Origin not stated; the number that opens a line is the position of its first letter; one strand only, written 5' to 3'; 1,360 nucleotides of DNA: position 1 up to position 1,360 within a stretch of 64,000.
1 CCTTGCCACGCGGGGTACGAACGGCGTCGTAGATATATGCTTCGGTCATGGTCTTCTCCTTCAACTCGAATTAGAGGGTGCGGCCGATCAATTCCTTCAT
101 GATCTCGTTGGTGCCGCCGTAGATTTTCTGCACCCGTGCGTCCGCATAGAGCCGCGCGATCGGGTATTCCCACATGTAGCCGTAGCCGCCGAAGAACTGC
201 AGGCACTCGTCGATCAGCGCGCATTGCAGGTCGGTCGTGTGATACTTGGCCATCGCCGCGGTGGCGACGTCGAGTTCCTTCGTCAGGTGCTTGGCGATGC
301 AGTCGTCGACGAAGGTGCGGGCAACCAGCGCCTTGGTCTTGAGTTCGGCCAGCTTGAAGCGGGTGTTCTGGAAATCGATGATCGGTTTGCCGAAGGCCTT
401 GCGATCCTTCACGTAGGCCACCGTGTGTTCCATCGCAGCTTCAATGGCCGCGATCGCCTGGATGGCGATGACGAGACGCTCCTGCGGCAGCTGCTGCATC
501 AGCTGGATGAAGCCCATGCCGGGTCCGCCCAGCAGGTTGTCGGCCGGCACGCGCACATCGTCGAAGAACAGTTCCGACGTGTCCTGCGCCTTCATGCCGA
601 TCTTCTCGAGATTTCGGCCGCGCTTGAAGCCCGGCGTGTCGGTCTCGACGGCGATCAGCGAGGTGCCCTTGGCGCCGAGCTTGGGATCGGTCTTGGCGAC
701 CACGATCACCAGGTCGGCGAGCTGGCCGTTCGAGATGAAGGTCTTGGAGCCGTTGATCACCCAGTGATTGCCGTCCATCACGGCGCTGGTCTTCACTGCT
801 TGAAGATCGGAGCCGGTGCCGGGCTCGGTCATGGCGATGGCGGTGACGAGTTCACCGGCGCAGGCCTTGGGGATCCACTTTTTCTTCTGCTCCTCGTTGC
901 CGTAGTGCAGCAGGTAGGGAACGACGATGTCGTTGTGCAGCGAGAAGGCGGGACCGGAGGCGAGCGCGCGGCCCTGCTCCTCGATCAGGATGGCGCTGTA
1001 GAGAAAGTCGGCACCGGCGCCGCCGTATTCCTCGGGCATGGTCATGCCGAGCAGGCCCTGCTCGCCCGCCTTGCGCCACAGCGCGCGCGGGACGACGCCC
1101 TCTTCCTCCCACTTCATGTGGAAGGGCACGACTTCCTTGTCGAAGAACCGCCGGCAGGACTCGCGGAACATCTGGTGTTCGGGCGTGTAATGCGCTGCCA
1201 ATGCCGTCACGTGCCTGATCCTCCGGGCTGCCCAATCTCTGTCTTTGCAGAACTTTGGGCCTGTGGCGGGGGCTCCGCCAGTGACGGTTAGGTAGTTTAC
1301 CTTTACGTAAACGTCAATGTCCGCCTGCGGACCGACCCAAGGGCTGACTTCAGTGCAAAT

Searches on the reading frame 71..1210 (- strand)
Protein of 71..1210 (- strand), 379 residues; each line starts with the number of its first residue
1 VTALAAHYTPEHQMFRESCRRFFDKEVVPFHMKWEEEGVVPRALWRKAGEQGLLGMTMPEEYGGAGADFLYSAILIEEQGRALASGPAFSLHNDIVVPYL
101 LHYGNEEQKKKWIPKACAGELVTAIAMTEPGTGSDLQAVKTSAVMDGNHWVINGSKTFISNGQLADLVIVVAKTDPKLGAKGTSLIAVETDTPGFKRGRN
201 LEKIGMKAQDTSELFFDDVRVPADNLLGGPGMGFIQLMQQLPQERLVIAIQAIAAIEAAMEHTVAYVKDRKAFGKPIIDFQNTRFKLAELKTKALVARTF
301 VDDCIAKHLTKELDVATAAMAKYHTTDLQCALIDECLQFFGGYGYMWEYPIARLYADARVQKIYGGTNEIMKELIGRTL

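Call 42: search_protein_families(library=pfam, proteins=[window:71-1210:-], max_evalue=0.0001)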
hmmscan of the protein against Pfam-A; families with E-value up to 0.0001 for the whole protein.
window:71-1210:- (379 aa): 5 families
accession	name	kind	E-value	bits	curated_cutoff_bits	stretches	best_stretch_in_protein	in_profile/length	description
PF00441.29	Acyl-CoA_dh_1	-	1.1e-43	149.4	22.4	1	231-378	1-148/150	Acyl-CoA dehydrogenase, C-terminal domain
PF02771.21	Acyl-CoA_dh_N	-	1.6e-40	138.4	22.9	1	9-120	1-113/113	Acyl-CoA dehydrogenase, N-terminal domain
PF02770.24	Acyl-CoA_dh_M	-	1.1e-28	99.7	33.3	1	124-219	1-97/97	Acyl-CoA dehydrogenase, middle domain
PF08028.16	Acyl-CoA_dh_2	-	3.8e-13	50.3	22.7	1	246-368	1-133/134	Acyl-CoA dehydrogenase, C-terminal domain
PF22924.1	ACOX_C_alpha1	-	7.4e-08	32.8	27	1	306-379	96-168/169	Acyl-CoA oxidase, C-alpha1 domain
